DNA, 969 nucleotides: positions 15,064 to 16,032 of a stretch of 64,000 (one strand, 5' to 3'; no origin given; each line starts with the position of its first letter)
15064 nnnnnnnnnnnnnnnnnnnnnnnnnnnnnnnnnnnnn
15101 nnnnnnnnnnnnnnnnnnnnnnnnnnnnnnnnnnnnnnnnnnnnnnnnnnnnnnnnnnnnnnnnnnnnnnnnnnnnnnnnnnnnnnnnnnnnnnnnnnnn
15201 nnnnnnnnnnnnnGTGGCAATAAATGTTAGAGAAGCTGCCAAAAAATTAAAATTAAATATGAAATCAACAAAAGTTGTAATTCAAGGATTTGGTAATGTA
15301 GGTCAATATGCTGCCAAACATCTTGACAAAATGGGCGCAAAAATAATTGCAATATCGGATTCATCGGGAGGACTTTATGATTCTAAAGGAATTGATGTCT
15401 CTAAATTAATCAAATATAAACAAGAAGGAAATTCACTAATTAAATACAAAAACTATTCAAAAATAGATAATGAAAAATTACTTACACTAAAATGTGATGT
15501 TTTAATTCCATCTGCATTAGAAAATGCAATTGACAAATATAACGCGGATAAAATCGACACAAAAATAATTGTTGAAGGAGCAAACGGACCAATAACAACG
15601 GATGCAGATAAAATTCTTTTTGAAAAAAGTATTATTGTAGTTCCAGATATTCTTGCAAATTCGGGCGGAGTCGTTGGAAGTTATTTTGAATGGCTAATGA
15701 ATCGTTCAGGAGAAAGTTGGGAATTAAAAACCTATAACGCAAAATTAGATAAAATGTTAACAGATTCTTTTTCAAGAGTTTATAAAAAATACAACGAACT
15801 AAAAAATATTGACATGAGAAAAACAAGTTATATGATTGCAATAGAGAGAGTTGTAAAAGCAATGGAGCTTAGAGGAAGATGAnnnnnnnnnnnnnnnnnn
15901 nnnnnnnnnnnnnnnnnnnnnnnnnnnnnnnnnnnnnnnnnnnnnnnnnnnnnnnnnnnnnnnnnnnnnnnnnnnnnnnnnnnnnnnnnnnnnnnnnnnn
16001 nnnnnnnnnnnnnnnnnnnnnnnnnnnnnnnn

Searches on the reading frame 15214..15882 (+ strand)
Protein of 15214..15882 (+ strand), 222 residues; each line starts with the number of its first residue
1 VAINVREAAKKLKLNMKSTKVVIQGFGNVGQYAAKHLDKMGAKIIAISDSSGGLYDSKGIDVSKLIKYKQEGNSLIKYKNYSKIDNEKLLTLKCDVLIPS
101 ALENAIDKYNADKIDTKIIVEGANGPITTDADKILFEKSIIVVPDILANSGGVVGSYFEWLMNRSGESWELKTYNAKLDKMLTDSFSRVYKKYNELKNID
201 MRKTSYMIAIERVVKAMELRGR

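Call 41: search_protein_families(library=ncbifam, proteins=[window:15214-15882:+], max_evalue=0.001)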
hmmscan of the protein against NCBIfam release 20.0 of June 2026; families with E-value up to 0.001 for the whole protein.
window:15214-15882:+ (222 aa): 10 families
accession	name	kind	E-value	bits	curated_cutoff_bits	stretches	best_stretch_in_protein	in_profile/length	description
NF040817.1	GdhA_Arch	equivalog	2.4e-72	244.4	750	1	3-221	197-415/419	glutamate dehydrogenase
NF041398.1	GluDhGdhB_Halo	equivalog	4.1e-65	220.3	620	1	2-221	191-407/410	glutamate dehydrogenase GdhB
NF006929.0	PRK09414.1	equivalog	7.3e-37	127.4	536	1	7-221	221-443/445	NADP-specific glutamate dehydrogenase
NF010634.0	PRK14031.1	equivalog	1.2e-22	80.1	822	1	10-218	220-439/444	NADP-specific glutamate dehydrogenase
NF010633.0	PRK14030.1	subfamily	4.7e-22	78.7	743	1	5-219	215-441/445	glutamate dehydrogenase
NF035922.1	Trp_DH_ScyB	equivalog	1.8e-13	50.2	600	1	13-218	163-344/346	tryptophan dehydrogenase ScyB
NF005002.0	PRK06392.1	equivalog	3e-08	33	296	1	16-99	1-90/329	homoserine dehydrogenase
NF004912.0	PRK06270.1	equivalog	1.7e-07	31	373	1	16-105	1-102/343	homoserine dehydrogenase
NF047886.1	AmOxnSyBioU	equivalog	3.4e-07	29.6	600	1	22-88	2-69/323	(S)-8-amino-7-oxononanoate synthase BioU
NF006235.0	PRK08374.1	equivalog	4.7e-05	22.6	451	1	19-136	3-135/336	homoserine dehydrogenase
